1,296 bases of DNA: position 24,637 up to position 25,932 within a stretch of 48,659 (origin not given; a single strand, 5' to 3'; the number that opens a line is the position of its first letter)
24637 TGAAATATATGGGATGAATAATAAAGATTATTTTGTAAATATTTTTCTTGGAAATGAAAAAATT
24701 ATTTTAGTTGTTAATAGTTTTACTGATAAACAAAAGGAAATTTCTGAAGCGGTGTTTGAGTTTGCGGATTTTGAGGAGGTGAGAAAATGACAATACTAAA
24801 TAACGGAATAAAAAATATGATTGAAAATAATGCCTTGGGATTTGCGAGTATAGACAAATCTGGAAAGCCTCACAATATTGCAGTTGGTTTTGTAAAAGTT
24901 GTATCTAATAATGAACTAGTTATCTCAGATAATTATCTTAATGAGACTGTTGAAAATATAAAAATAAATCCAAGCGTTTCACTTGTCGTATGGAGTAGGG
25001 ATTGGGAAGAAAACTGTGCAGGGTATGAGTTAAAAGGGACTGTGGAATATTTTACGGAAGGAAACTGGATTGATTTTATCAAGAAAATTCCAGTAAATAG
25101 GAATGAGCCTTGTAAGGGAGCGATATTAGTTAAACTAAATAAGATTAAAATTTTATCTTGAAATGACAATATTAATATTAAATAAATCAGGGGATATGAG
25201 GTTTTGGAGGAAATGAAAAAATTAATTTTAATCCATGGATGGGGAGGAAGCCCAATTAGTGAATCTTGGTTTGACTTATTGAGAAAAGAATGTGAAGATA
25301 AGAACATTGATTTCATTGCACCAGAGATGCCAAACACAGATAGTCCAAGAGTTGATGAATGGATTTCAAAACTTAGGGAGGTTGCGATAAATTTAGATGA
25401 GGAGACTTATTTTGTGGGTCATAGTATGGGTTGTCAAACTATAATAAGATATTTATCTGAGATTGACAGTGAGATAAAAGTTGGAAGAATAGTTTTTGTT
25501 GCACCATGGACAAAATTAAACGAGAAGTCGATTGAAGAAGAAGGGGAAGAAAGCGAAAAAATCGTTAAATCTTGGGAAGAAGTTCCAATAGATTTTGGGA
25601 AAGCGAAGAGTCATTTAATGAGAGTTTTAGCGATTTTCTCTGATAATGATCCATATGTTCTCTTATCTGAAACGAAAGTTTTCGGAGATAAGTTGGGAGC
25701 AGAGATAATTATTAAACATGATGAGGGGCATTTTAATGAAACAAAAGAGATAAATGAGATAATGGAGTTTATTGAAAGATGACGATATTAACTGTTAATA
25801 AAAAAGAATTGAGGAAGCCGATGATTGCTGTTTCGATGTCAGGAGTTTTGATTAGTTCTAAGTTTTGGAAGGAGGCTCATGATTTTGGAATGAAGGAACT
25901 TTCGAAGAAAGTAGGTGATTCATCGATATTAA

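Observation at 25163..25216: Insertion scars are intact mini-ORFs running exactly from the previous stop to the next start (relay ORFs)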

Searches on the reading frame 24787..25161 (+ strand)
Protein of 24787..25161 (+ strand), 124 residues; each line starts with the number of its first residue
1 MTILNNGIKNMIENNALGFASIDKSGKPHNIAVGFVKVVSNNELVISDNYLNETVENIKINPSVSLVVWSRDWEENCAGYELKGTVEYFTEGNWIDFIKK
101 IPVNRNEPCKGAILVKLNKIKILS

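Call 67: search_protein_families(library=pfam, proteins=[window:24787-25161:+], max_evalue=0.01)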
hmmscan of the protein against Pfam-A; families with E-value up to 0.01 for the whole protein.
window:24787-25161:+ (124 aa): 1 family
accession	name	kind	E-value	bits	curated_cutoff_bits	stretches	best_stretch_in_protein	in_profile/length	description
PF01243.27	PNPOx_N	-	2.4e-10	41.2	28.1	1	14-92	12-79/120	Pyridoxamine 5'-phosphate oxidase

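Call 85: find_encoding_contigs(protein=window:24787-25161:+, flank=5000, max_places=8)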
Protein window:24787-25161:+ (124 aa): 6 contigs read that carry it; 4 places shown.
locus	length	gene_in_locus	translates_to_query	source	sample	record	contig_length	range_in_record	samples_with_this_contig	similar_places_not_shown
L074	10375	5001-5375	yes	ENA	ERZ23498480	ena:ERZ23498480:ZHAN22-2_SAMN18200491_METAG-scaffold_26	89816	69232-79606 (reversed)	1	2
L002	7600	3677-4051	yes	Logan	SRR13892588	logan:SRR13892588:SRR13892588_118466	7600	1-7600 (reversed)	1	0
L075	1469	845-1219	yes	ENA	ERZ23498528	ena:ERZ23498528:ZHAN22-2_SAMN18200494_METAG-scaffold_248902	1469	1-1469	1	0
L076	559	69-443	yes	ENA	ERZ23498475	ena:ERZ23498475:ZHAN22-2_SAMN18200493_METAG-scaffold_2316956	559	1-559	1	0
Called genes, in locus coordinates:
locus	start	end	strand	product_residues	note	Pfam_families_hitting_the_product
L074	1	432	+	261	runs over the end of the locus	-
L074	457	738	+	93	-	PF04010:DUF357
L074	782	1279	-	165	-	-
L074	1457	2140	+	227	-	PF00696:AA_kinase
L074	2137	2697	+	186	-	PF01876:RNase_P_p30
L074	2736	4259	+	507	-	PF00587:tRNA-synt_2b (faint), PF01409:tRNA-synt_2d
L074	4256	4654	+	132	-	-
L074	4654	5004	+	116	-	-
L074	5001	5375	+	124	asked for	PF01243:PNPOx_N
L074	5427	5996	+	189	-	PF00561:Abhydrolase_1 (weak), PF06821:Ser_hydrolase, PF12697:Abhydrolase_6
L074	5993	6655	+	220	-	PF00702:Hydrolase (weak), PF13419:HAD_2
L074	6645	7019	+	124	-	-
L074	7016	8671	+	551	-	PF03483:B3_4 (weak), PF03484:B5, PF17759:tRNA_synthFbeta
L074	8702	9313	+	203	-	-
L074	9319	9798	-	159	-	-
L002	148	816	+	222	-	PF00696:AA_kinase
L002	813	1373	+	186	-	PF01876:RNase_P_p30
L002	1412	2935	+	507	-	PF00587:tRNA-synt_2b (faint), PF01409:tRNA-synt_2d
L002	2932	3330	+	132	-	-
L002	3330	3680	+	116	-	-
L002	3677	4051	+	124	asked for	PF01243:PNPOx_N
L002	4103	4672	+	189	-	PF00561:Abhydrolase_1 (weak), PF06821:Ser_hydrolase, PF12697:Abhydrolase_6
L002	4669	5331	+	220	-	PF00702:Hydrolase (weak), PF13419:HAD_2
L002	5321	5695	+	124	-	-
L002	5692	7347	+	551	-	PF03483:B3_4 (weak), PF03484:B5, PF17759:tRNA_synthFbeta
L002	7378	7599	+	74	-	?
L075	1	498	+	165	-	?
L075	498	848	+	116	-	-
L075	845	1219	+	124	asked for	PF01243:PNPOx_N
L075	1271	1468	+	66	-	?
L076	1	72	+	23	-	?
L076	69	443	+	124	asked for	PF01243:PNPOx_N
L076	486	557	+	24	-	?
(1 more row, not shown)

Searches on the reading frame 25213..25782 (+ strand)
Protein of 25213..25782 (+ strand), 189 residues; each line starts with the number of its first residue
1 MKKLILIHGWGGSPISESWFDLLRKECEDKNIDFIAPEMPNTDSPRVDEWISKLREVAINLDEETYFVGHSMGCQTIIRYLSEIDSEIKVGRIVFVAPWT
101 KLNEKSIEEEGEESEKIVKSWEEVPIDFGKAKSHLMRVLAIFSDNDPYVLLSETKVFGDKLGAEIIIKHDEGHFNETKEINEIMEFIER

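Call 33: find_homologous_proteins(query=window:25213-25782:+, max_evalue=1e-20)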
Query window:25213-25782:+ (189 aa): 689 proteins with E <= 1e-20 among 859 candidates; the best 120 are listed.
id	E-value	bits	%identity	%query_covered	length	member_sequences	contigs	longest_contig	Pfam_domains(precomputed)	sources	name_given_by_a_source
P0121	3.3e-121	420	100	100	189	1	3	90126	PF12697.14,PF00561.27,PF06821.20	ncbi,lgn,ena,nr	ncbi:serine hydrolase family protein [Candidatus Pacearchaeota archaeon]|nr:serine hydrolase family 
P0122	4.3e-81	289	69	99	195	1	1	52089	PF12697.14,PF00561.27,PF06821.20,PF02230.23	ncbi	ncbi:MAG: alpha/beta fold hydrolase [archaeon]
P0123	2.4e-80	287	66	99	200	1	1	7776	PF12697.14,PF00561.27,PF06821.20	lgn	-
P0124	3.7e-80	286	64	99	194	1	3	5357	PF12697.14,PF00561.27,PF06821.20,PF02230.23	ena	-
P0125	3.6e-78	280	66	99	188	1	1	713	PF12697.14,PF10230.16,PF00561.27,PF06821.20,PF12146.16,PF02230.23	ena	-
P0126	7.4e-77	275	66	100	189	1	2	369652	PF12697.14,PF00561.27,PF06821.20,PF02230.23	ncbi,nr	ncbi:MAG: alpha/beta hydrolase [archaeon]|nr:alpha/beta hydrolase [archaeon] MCR4323462.1 alpha/beta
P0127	8.3e-77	275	64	99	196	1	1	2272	PF12697.14,PF00561.27,PF06821.20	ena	-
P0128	1.4e-76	275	66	100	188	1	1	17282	PF06821.20,PF02230.23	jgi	-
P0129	3.9e-73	263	63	100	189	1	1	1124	PF00561.27,PF06821.20,PF02230.23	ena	-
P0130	5.0e-73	263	63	99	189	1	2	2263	PF12697.14,PF06821.20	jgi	jgi:hypothetical protein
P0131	1.3e-70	255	62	99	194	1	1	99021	PF12697.14,PF10230.16,PF00561.27,PF06821.20,PF12146.16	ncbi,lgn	ncbi:MAG: alpha/beta fold hydrolase [archaeon]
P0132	8.8e-69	249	60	100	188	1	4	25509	PF12697.14,PF00561.27,PF06821.20,PF12146.16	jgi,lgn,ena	-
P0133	3.2e-64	234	56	99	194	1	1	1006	PF06821.20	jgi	jgi:uncharacterized protein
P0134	1.2e-63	232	55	99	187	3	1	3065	PF10230.16,PF08538.17,PF06821.20,PF12146.16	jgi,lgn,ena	-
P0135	2.2e-63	231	56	99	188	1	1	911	PF10230.16,PF00561.27,PF06821.20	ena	-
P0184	3.9e-54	201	49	99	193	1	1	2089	PF00561.27,PF06821.20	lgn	-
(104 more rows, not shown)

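Call 34: find_encoding_contigs(protein=P0123, flank=8000, max_places=2)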
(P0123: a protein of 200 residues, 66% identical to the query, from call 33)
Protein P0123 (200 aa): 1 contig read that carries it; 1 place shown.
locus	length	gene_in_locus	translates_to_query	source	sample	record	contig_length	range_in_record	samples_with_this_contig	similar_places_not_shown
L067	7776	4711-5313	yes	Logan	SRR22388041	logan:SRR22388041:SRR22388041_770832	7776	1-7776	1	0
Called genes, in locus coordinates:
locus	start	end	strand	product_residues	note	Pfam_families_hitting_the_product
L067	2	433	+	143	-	?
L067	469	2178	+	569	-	PF00999:Na_H_Exchanger, PF02254:TrkA_N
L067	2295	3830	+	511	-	PF01409:tRNA-synt_2d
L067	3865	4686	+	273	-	PF05707:Zot (faint)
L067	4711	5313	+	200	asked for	PF00561:Abhydrolase_1 (faint), PF06821:Ser_hydrolase, PF12697:Abhydrolase_6 (faint)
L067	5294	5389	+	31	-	-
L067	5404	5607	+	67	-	-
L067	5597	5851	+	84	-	PF05016:ParE_toxin (weak)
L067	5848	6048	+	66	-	-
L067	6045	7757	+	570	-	PF03483:B3_4 (weak), PF03484:B5, PF17759:tRNA_synthFbeta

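Call 35: find_encoding_contigs(protein=P0122, flank=8000, max_places=2)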
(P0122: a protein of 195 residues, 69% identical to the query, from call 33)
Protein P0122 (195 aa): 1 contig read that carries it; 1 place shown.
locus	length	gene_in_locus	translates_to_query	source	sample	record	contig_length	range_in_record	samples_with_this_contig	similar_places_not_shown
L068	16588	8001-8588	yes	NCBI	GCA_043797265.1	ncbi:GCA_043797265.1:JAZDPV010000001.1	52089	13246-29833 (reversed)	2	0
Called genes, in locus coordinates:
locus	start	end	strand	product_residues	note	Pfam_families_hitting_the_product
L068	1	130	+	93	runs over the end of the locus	PF04010:DUF357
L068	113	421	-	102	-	-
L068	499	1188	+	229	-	PF00696:AA_kinase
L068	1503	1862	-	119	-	PF17032:Zn_ribbon_15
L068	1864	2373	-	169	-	-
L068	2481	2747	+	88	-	-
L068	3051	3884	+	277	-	PF13495:Phage_int_SAM_4, PF00589:Phage_integrase, PF22823:MrpR_C_cat (weak)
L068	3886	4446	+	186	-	PF01876:RNase_P_p30 (weak)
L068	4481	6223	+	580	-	PF00999:Na_H_Exchanger, PF02254:TrkA_N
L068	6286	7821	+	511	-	PF01409:tRNA-synt_2d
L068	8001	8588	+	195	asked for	PF00561:Abhydrolase_1 (faint), PF02230:Abhydrolase_2 (faint), PF06821:Ser_hydrolase, PF12697:Abhydrolase_6 (weak)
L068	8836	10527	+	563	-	PF03483:B3_4, PF03484:B5, PF17759:tRNA_synthFbeta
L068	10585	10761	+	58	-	-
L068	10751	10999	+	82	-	PF05016:ParE_toxin (weak)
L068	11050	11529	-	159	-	-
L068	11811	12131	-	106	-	-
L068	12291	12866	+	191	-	PF00300:His_Phos_1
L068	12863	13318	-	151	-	PF01161:PBP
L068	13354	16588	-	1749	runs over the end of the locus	PF11617:Cu-binding_MopE (faint), PF13385:Laminin_G_3, PF02210:Laminin_G_2 (faint), PF13385:Laminin_G_3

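Call 36: find_encoding_contigs(protein=P0124, flank=6000, max_places=2)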
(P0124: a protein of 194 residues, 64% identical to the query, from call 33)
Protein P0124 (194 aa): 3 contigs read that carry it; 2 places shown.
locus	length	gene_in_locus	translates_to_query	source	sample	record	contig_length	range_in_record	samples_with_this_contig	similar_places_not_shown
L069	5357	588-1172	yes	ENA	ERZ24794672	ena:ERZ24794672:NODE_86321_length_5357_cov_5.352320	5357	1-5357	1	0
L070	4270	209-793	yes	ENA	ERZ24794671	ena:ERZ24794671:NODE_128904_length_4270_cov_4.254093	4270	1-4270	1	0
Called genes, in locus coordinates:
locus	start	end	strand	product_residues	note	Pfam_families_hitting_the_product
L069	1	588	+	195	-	?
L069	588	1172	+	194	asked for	PF00561:Abhydrolase_1 (faint), PF02230:Abhydrolase_2 (faint), PF06821:Ser_hydrolase, PF12697:Abhydrolase_6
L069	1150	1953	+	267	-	PF05707:Zot (faint)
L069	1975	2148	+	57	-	-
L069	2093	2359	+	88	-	PF03083:MtN3_slv, PF04193:PQ-loop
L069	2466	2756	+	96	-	-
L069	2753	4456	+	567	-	PF03483:B3_4, PF03484:B5, PF17759:tRNA_synthFbeta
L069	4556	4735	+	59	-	-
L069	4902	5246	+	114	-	-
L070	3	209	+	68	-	?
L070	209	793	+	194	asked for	PF00561:Abhydrolase_1 (faint), PF02230:Abhydrolase_2 (faint), PF06821:Ser_hydrolase, PF12697:Abhydrolase_6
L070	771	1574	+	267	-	PF05707:Zot (faint)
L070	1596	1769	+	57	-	-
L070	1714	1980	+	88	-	PF03083:MtN3_slv, PF04193:PQ-loop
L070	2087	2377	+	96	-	-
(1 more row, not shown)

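Call 67: search_protein_families(library=pfam, proteins=[window:25213-25782:+], max_evalue=0.01)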
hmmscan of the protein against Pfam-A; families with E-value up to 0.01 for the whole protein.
window:25213-25782:+ (189 aa): 5 families
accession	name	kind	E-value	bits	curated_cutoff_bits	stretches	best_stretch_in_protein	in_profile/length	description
PF06821.19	Ser_hydrolase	-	3.5e-22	79.6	22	1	5-178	2-158/172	Serine hydrolase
PF12697.13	Abhydrolase_6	-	7.3e-09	37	26.3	1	4-106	1-94/217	Alpha/beta hydrolase family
PF00561.26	Abhydrolase_1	-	5.8e-08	33.1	25.8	1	4-128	3-131/245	alpha/beta hydrolase fold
PF02230.22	Abhydrolase_2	-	0.00018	21.8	23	0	3-40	16-51/217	Phospholipase/Carboxylesterase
PF12146.15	Hydrolase_4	-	0.00071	19.4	27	1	62-112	75-118/239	Serine aminopeptidase, S33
